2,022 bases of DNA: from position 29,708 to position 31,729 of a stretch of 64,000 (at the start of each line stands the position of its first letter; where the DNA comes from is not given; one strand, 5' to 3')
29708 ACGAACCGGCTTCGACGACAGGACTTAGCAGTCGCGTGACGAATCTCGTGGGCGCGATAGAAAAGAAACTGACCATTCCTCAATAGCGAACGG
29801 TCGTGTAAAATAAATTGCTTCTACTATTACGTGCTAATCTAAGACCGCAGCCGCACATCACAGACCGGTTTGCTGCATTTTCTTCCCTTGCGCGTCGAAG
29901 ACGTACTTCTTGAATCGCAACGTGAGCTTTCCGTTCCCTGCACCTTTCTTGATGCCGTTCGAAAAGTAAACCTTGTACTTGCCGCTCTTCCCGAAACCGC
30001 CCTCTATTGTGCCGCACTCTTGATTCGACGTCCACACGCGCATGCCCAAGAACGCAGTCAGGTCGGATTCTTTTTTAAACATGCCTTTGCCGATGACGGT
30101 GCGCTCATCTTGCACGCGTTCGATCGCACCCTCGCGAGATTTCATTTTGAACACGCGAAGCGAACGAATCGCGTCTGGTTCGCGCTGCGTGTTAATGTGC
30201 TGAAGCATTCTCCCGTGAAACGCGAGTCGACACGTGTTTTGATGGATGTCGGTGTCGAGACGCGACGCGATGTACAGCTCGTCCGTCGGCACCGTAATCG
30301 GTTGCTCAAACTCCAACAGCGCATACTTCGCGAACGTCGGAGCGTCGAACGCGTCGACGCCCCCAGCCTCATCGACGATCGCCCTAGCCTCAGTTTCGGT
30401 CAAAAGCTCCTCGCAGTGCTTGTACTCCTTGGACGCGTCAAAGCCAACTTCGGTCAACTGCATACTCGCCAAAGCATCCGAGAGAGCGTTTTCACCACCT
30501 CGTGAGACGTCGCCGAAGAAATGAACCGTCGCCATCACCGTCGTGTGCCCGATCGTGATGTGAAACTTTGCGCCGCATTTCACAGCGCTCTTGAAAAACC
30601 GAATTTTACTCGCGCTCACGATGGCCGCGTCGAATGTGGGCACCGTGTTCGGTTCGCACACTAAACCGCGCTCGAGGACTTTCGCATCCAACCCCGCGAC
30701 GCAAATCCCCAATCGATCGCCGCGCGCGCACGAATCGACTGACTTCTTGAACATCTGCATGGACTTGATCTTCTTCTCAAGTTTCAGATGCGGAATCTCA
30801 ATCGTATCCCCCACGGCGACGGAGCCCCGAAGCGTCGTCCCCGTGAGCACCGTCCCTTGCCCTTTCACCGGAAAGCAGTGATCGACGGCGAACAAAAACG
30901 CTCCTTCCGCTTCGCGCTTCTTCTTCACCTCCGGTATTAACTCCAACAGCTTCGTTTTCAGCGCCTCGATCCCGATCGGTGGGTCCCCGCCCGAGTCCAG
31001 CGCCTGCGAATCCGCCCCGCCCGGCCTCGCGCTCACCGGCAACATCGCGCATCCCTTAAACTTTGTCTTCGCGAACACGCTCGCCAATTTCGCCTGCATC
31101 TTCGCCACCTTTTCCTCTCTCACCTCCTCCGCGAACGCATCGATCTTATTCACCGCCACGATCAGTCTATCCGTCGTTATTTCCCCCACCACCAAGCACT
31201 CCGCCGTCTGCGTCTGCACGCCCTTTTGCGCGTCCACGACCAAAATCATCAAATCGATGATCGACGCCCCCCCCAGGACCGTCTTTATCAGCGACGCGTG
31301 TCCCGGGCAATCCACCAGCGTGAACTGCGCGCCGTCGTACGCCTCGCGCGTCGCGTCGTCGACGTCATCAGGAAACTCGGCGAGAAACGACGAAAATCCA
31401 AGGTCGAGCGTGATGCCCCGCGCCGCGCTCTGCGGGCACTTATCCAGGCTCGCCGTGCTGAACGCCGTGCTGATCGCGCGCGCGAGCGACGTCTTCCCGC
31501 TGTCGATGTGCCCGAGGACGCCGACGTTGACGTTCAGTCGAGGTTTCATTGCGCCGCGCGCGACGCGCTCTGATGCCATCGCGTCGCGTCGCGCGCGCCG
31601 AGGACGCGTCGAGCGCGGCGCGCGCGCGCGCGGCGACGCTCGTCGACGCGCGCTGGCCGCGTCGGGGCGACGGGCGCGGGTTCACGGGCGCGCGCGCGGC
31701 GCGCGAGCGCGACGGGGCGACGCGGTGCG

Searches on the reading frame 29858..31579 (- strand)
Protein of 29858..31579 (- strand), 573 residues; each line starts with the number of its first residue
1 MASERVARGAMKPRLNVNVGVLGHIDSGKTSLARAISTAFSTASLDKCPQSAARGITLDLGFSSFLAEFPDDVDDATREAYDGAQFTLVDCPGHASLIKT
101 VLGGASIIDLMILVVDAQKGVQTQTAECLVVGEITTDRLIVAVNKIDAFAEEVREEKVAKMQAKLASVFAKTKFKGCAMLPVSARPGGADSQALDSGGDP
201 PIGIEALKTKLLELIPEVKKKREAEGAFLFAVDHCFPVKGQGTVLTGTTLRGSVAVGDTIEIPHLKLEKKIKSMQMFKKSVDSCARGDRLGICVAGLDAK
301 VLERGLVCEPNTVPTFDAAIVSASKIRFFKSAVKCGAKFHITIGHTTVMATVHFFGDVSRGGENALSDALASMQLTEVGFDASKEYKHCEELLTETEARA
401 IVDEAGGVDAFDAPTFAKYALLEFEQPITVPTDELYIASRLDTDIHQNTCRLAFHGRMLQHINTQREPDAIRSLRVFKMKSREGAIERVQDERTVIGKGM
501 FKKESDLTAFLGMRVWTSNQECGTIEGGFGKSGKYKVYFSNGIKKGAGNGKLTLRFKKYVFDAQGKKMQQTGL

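Call 10: search_protein_families(library=pfam, proteins=[window:29858-31579:-])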
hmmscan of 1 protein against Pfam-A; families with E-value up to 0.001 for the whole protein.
window:29858-31579:- (573 aa): 7 families
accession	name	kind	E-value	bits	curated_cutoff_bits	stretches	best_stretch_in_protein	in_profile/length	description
PF21208.4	euk_SelB_III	-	1.1e-39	136.1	27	1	320-456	1-120/120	Selenocysteine-specific elongation factor, eukaryotes, 3rd domain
PF00009.33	GTP_EFTU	-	3.2e-29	102.3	26.5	1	17-188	4-173/188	Elongation factor Tu GTP binding domain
PF21131.3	eEFSec_4th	-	2.5e-25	89.4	27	1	474-546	3-75/119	eEFSec C-terminal RIFT domain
PF03144.31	GTP_EFTU_D2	-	2.7e-07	31.4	30.3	1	242-306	1-70/73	Elongation factor Tu domain 2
PF01926.29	MMR_HSR1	-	4.6e-06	27.2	21.9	1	19-145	2-113/113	50S ribosome-binding GTPase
PF09439.16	SRPRB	-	0.00061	19.6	25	0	21-147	8-120/178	Signal recognition particle receptor beta subunit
PF04950.18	RIBIOP_C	-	0.00067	19.6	25.8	0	493-544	225-276/291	40S ribosome biogenesis protein Tsr1 and BMS1 C-terminal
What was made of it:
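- On Eukaryotic selenoprotein gene: eEFSec is present and intact (call 10).
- On eEFSec (eukaryotic Sec-specific elongation factor), for ORF 29858-31579: GTP_EFTU 3e-29, GTP_EFTU_D2 3e-07, euk_SelB_III 1e-39, eEFSec_4th 2.5e-25 (call 10).
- Checked: The ORF at 29858..31579 (-) matches euk_SelB_III (1e-39), eEFSec_4th (2.5e-25), GTP_EFTU and GTP_EFTU_D2 (call 10).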

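Call 20: list_cluster_members(proteins=[P0047, window:29861-31579:-, window:49680-50054:+])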
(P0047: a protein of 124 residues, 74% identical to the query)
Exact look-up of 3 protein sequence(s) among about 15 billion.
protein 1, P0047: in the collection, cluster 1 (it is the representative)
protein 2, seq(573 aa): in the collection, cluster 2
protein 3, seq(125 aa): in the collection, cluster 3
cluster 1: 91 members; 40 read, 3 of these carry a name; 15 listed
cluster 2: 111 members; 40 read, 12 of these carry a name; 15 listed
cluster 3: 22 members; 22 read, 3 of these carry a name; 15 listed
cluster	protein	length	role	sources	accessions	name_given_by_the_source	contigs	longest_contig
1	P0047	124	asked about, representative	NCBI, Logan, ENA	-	-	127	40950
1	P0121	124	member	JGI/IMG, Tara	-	glutathione peroxidase-family protein | strand:- start:18944 stop:19318 length:375 start_codon:yes stop_codon:yes ...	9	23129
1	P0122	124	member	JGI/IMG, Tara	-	strand:- start:1384 stop:1758 length:375 start_codon:yes stop_codon:yes gene_type:complete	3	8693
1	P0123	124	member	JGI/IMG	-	glutathione peroxidase-family protein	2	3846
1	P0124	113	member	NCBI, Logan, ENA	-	-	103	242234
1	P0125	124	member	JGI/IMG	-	-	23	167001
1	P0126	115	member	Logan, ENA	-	-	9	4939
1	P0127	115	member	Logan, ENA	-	-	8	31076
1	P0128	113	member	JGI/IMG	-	-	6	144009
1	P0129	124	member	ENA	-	-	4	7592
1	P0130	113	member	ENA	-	-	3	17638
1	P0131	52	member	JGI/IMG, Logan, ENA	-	-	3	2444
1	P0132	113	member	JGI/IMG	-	-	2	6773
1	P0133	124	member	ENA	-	-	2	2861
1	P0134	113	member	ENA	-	-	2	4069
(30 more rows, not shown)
